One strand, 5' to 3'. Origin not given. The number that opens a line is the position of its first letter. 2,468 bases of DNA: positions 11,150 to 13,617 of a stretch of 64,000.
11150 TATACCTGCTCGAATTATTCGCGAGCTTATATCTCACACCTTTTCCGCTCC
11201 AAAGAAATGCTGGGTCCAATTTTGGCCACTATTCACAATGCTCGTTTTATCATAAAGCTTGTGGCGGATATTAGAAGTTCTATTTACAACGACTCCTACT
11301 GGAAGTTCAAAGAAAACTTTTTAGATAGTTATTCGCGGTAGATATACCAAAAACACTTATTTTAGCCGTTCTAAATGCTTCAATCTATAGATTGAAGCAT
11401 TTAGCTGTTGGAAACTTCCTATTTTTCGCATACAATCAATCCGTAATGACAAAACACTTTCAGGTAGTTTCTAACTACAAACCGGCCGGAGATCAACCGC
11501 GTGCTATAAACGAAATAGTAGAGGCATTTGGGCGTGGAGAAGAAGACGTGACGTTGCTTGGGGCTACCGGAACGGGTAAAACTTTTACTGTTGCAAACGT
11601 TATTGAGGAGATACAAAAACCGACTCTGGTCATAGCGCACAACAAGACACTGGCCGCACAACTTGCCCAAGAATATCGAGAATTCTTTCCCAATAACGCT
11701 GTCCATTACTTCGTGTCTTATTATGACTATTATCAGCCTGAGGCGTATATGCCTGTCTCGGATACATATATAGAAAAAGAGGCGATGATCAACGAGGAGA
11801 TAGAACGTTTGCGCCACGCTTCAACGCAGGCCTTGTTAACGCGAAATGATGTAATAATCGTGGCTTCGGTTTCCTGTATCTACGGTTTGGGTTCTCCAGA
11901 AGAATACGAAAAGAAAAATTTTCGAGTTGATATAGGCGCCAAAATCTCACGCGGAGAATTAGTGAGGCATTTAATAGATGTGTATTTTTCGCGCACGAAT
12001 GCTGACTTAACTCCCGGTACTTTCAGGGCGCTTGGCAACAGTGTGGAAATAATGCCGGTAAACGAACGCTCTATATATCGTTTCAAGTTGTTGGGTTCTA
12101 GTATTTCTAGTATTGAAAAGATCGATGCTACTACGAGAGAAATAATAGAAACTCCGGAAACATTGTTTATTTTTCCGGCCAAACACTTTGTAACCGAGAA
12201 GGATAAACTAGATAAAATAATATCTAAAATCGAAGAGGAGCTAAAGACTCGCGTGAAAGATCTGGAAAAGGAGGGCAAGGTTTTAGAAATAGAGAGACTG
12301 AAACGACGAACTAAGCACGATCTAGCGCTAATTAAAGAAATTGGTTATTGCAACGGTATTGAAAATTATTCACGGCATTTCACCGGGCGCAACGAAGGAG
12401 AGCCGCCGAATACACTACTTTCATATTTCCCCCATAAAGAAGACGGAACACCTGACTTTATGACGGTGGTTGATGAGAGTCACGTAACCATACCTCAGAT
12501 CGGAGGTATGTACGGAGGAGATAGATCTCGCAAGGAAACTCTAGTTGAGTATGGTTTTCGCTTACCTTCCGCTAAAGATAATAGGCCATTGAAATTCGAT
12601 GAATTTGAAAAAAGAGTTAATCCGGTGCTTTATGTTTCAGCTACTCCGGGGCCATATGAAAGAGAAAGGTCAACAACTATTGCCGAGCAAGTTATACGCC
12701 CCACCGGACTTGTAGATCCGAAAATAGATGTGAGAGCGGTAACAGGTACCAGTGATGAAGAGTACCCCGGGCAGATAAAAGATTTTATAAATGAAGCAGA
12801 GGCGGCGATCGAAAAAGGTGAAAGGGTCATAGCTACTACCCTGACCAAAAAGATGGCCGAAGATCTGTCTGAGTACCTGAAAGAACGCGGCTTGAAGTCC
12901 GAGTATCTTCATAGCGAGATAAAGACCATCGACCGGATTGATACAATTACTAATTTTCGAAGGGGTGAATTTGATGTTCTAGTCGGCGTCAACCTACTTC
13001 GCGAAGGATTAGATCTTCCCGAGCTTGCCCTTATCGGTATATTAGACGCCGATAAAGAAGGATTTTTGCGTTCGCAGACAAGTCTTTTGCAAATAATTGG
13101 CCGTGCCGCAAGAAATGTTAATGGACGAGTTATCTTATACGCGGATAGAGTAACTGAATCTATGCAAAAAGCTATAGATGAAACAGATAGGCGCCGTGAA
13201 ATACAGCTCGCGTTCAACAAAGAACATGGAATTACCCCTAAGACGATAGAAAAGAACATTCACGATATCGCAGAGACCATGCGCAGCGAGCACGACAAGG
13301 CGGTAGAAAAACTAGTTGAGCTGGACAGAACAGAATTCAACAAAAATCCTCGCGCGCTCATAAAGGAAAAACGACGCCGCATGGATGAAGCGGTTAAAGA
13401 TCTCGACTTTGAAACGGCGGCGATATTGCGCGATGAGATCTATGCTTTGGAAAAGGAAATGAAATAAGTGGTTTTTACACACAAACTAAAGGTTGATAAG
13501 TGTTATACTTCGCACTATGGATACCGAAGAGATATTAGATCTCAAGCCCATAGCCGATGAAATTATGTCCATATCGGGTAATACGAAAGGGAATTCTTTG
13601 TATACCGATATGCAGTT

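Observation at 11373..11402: Perfect 30-bp palindrome repeated four times (upstream of uvrB, family genes B and C, and atpB) with a symmetry-preserving compensatory variant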

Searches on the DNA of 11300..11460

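Call 71: search_rna_families(source=window, start=11300, end=11460, threshold=evalue, max_evalue=1)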
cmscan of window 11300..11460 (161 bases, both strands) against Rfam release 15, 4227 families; matches with E-value up to 1: 8.
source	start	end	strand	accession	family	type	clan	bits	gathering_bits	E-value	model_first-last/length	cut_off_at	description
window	11360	11422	-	RF02362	Yfr10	Gene; sRNA;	-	24.2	43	0.079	1-78/78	no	Cyanobacterial functional RNA 10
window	11337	11416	+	RF02362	Yfr10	Gene; sRNA;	-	21.8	43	0.26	1-78/78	no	Cyanobacterial functional RNA 10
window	11371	11406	+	RF03601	MIR7993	Gene; miRNA;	-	20.5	100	0.13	1-138/138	no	MIR7993 microRNA precursor family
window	11340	11433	-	RF03601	MIR7993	Gene; miRNA;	-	18.8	100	0.35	1-138/138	no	MIR7993 microRNA precursor family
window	11355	11416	-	RF04064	MIR5267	Gene; miRNA;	-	18.5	87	0.68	1-81/81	no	MIR5267 microRNA precursor family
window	11376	11399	+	RF03743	MIR7696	Gene; miRNA;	-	18.1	83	0.37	1-88/88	no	MIR7696 microRNA precursor family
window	11376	11399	-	RF03743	MIR7696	Gene; miRNA;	-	18.1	83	0.37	1-88/88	no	MIR7696 microRNA precursor family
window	11356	11417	+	RF00451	MIR395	Gene; miRNA;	-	16.4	56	0.44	1-104/104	no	mir-395 microRNA precursor family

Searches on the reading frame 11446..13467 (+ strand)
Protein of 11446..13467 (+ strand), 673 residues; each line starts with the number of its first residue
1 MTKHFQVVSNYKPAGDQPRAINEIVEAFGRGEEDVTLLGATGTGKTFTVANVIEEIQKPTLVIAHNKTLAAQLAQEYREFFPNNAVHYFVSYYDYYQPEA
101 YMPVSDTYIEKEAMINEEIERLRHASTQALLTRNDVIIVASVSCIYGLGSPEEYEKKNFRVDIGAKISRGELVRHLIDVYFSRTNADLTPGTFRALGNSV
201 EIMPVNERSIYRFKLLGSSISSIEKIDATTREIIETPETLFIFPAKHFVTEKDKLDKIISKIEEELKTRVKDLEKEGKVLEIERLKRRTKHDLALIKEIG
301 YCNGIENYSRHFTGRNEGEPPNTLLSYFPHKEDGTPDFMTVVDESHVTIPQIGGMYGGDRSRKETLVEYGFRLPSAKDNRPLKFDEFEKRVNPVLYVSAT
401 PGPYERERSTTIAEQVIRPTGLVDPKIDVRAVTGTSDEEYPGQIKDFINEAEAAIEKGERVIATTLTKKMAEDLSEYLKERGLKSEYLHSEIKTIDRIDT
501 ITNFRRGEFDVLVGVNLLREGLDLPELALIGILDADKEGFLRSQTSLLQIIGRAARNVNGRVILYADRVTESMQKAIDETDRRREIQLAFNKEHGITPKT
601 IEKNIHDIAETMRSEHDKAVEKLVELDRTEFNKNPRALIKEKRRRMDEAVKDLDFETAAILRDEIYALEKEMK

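Call 14: search_protein_families(library=pfam, proteins=[window:11446-13467:+], max_evalue=0.01)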
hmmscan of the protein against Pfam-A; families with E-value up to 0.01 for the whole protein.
window:11446-13467:+ (673 aa): 13 families
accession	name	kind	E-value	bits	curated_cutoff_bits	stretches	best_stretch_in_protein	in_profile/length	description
PF12344.14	UvrB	-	2e-24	85.6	27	1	564-605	1-42/43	Ultra-violet resistance protein B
PF17757.6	UvrB_inter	-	4.8e-20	71.9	22.9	1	161-248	3-91/91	UvrB interaction domain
PF00271.37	Helicase_C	-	4.5e-19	69.2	23.5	1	454-557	11-109/110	Helicase conserved C-terminal domain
PF04851.21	ResIII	-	2.7e-14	53.9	22.5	1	12-138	3-130/164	Type III restriction enzyme, res subunit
PF02151.25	UVR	-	3.4e-07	30.2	21.5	1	638-671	3-36/36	UvrB/uvrC motif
PF00270.35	DEAD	-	2.7e-06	27.7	26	1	17-86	4-76/167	DEAD/DEAH box helicase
PF13245.12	AAA_19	-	8.6e-05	23.2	25.1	0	33-121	12-101/134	AAA domain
PF13604.12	AAA_30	-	0.00015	22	27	0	30-78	16-67/191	AAA domain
PF00005.33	ABC_tran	-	0.0018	19.3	25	0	545-635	25-80/137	ABC transporter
PF07728.20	AAA_5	-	0.0018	18.7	22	1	34-131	1-87/139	AAA domain (dynein-related subfamily)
PF13191.12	AAA_16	-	0.0026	18.7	32.6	1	19-66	10-59/167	AAA ATPase domain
PF13401.12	AAA_22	-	0.008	16.9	27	0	36-137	9-88/130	AAA domain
PF00004.35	AAA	-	0.0088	16.9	21.2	0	36-69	2-35/131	ATPase family associated with various cellular activities (AAA)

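Call 21: find_encoding_contigs(protein=window:11446-13467:+, flank=10000, max_places=10)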
Protein window:11446-13467:+ (673 aa): no gene with exactly this product is on record in the collection.

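Call 24: find_homologous_proteins(query=window:11446-13467:+, max_evalue=1e-100)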
Query window:11446-13467:+ (673 aa): 8000 proteins with E <= 1e-100 among 8000 candidates; the best 120 are listed.
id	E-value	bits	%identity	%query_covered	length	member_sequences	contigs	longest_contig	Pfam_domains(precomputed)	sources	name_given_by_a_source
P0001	0.0e+0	1486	100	100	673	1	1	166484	PF00270.36,PF02151.26,PF17757.7,PF00271.38,PF27431.1,PF04851.22,PF12344.15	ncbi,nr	ncbi:MAG: excinuclease ABC subunit UvrB [Candidatus Campbellbacteria bacterium]|nr:excinuclease ABC 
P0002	0.0e+0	1224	81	99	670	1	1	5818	PF00270.36,PF02151.26,PF17757.7,PF00271.38,PF27431.1,PF04851.22,PF12344.15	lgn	-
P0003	0.0e+0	1223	80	100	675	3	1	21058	PF00270.36,PF02151.26,PF17757.7,PF00271.38,PF27431.1,PF04851.22,PF12344.15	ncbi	ncbi:MAG: excinuclease ABC subunit UvrB [Candidatus Paceibacterota bacterium]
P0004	0.0e+0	1222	79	100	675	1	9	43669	PF00270.36,PF02151.26,PF17757.7,PF13245.13,PF00271.38,PF27431.1,PF04851.22,PF12344.15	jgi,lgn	jgi:excinuclease ABC subunit B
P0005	0.0e+0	1219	80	100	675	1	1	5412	PF00270.36,PF02151.26,PF17757.7,PF13245.13,PF00271.38,PF27431.1,PF04851.22,PF12344.15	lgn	-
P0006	0.0e+0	1218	80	100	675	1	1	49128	PF00270.36,PF02151.26,PF17757.7,PF00271.38,PF27431.1,PF04851.22,PF12344.15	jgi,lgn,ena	-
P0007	0.0e+0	1215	80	100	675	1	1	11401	PF00270.36,PF02151.26,PF17757.7,PF13245.13,PF00271.38,PF27431.1,PF04851.22,PF12344.15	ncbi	ncbi:MAG: excinuclease ABC subunit UvrB [Candidatus Paceibacterota bacterium]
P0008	0.0e+0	1211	80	100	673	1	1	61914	PF00270.36,PF02151.26,PF17757.7,PF00271.38,PF27431.1,PF04851.22,PF12344.15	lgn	-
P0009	0.0e+0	1210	79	100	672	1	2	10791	PF00270.36,PF02151.26,PF17757.7,PF00271.38,PF27431.1,PF04851.22,PF12344.15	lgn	-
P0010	0.0e+0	1209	79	100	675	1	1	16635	PF00270.36,PF02151.26,PF17757.7,PF00271.38,PF27431.1,PF04851.22,PF12344.15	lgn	-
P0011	0.0e+0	1209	79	99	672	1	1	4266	PF00270.36,PF02151.26,PF17757.7,PF00271.38,PF27431.1,PF04851.22,PF12344.15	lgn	-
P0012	0.0e+0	1205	79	99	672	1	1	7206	PF00270.36,PF02151.26,PF17757.7,PF00271.38,PF27431.1,PF04851.22,PF12344.15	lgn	-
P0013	0.0e+0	1204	96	85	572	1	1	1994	PF02151.26,PF17757.7,PF00271.38,PF27431.1,PF12344.15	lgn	-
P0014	0.0e+0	1204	79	100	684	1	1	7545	PF02151.26,PF13604.13,PF17757.7,PF13245.13,PF00271.38,PF27431.1,PF04851.22,PF12344.15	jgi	jgi:excinuclease ABC subunit B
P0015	0.0e+0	1196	80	100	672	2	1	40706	PF00270.36,PF02151.26,PF17757.7,PF00271.38,PF27431.1,PF04851.22,PF12344.15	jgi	-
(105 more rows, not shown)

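Call 26: find_encoding_contigs(protein=P0008, flank=10000, max_places=4)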
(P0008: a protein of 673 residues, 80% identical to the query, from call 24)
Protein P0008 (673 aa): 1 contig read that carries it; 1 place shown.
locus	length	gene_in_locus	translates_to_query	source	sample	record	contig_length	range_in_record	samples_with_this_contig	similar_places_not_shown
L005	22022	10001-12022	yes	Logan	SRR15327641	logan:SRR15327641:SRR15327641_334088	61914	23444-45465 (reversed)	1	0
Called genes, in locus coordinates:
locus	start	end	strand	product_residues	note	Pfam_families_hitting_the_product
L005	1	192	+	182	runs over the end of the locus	PF10646:Germane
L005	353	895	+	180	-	-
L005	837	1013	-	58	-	-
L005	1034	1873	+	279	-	PF13387:Lnb_N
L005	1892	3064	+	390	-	PF00089:Trypsin, PF13365:Trypsin_2, PF13180:PDZ_2, PF17820:PDZ_6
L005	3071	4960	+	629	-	PF09972:DUF2207, PF20990:DUF2207_C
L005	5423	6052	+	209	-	-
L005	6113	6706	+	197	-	-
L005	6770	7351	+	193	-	-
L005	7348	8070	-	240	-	PF01479:S4, PF00849:PseudoU_synth_2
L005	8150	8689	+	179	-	PF00254:FKBP_C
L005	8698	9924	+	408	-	PF01702:TGT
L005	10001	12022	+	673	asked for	PF00270:DEAD (faint), PF04851:ResIII, PF17757:UvrB_inter, PF27431:UvrB_3rd, PF00271:Helicase_C, PF12344:UvrB, PF02151:UVR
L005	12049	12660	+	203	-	-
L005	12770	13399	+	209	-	-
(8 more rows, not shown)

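Call 27: find_encoding_contigs(protein=P0006, flank=10000, max_places=4)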
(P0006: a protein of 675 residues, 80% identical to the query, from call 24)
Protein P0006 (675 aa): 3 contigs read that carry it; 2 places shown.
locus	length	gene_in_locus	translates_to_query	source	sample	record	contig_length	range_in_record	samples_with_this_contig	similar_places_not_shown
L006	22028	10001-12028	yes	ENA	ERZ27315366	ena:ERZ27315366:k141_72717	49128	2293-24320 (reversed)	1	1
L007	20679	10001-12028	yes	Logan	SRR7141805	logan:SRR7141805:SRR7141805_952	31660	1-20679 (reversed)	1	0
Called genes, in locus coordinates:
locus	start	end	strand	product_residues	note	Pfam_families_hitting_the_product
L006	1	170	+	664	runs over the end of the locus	PF00723:Glyco_hydro_15, PF22422:MGH1-like_GH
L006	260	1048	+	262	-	PF10646:Germane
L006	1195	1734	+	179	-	-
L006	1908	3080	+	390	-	PF00089:Trypsin, PF13365:Trypsin_2, PF13180:PDZ_2, PF17820:PDZ_6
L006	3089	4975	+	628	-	PF09972:DUF2207, PF20990:DUF2207_C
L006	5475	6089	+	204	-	-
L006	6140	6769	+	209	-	-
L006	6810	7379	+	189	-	-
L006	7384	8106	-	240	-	PF01479:S4, PF00849:PseudoU_synth_2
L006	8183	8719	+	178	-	PF00254:FKBP_C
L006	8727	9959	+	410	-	PF01702:TGT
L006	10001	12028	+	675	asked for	PF00270:DEAD (faint), PF04851:ResIII, PF17757:UvrB_inter, PF27431:UvrB_3rd, PF00271:Helicase_C, PF12344:UvrB, PF02151:UVR (weak)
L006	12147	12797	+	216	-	-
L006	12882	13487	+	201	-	-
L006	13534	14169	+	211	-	-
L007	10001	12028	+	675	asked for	PF00270:DEAD (faint), PF04851:ResIII, PF17757:UvrB_inter, PF27431:UvrB_3rd, PF00271:Helicase_C, PF12344:UvrB, PF02151:UVR (weak)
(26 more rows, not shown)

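Call 63: find_encoding_contigs(protein=P0013, flank=10000, max_places=3)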
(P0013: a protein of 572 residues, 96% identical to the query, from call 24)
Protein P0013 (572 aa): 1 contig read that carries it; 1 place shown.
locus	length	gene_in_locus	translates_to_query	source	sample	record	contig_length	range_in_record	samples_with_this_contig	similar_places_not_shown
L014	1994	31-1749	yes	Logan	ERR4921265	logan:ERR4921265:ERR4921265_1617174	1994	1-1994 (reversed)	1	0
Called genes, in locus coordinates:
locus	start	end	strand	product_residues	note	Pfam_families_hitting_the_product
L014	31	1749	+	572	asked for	PF17757:UvrB_inter, PF27431:UvrB_3rd, PF00271:Helicase_C, PF12344:UvrB, PF02151:UVR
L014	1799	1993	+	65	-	?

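Call 73: find_encoding_contigs(protein=P0002, flank=3000, max_places=3)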
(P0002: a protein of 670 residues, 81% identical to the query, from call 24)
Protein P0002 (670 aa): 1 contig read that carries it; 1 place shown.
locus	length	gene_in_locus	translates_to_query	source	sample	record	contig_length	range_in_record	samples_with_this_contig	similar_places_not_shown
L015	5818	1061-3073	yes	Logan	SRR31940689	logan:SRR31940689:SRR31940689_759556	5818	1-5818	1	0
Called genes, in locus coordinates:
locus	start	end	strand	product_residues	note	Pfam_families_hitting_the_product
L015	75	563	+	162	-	-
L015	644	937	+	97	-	-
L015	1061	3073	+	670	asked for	PF00270:DEAD (weak), PF04851:ResIII, PF17757:UvrB_inter, PF27431:UvrB_3rd, PF00271:Helicase_C, PF12344:UvrB, PF02151:UVR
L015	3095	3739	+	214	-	-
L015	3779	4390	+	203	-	-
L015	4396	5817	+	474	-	?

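Call 74: find_encoding_contigs(protein=P0003, flank=10000, max_places=3)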
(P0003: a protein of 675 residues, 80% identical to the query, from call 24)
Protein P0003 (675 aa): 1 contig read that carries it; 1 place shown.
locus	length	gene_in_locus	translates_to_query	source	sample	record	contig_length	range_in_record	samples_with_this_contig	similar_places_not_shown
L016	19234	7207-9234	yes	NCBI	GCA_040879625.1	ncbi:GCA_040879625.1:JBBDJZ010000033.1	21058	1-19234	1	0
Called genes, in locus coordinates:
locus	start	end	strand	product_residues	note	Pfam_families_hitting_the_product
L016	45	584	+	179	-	-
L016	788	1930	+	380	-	PF00089:Trypsin, PF13365:Trypsin_2, PF13180:PDZ_2, PF17820:PDZ_6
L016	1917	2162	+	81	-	-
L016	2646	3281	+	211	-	-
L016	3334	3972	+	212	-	-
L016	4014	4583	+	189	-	-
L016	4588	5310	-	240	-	PF01479:S4, PF00849:PseudoU_synth_2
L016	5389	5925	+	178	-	PF00254:FKBP_C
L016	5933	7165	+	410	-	PF01702:TGT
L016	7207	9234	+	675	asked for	PF00270:DEAD (faint), PF04851:ResIII, PF17757:UvrB_inter, PF27431:UvrB_3rd, PF00271:Helicase_C, PF12344:UvrB, PF02151:UVR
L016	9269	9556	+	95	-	-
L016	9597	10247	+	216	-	-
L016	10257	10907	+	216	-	-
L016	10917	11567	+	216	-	-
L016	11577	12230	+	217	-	-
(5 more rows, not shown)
